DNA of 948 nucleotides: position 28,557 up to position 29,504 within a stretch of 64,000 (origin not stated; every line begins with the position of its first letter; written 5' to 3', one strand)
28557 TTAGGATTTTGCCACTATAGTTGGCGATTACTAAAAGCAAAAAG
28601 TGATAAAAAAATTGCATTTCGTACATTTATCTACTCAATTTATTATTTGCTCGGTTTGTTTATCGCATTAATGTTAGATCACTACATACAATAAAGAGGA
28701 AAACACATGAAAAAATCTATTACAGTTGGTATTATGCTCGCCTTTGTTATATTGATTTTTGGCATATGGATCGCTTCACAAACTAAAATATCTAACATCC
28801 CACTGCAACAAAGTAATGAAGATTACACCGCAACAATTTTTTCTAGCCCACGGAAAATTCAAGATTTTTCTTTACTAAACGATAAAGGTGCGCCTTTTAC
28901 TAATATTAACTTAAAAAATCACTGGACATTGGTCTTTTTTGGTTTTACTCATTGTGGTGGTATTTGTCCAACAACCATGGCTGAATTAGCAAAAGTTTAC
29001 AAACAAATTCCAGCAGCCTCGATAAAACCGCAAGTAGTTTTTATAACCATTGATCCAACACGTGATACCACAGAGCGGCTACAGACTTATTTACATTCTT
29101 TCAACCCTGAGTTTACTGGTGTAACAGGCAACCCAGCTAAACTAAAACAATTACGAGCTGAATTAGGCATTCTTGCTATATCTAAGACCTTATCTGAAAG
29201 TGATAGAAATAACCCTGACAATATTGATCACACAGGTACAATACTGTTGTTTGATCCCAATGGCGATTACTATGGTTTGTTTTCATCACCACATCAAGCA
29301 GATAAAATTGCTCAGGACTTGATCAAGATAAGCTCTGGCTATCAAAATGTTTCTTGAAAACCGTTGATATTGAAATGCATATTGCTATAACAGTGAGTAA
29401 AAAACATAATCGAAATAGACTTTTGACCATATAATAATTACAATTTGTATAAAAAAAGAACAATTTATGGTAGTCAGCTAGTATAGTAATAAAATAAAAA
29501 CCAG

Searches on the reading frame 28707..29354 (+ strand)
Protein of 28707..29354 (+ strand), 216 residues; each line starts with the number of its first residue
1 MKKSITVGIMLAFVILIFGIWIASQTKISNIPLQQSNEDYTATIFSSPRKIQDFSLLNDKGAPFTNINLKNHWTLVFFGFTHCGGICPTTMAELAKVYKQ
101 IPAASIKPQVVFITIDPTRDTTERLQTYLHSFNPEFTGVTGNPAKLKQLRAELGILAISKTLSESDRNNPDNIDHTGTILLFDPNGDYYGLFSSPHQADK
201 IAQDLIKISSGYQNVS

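Call 46: search_protein_families(library=pfam, proteins=[window:28707-29354:+], max_evalue=0.001)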
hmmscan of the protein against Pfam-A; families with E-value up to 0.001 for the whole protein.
window:28707-29354:+ (216 aa): 2 families
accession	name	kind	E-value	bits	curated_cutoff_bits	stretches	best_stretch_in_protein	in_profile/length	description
PF02630.20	SCO1-SenC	-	2.1e-37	128.5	22.8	1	52-187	2-133/134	SCO1/SenC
PF00578.27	AhpC-TSA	-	1.7e-05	25.2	26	1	50-123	4-75/124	AhpC/TSA family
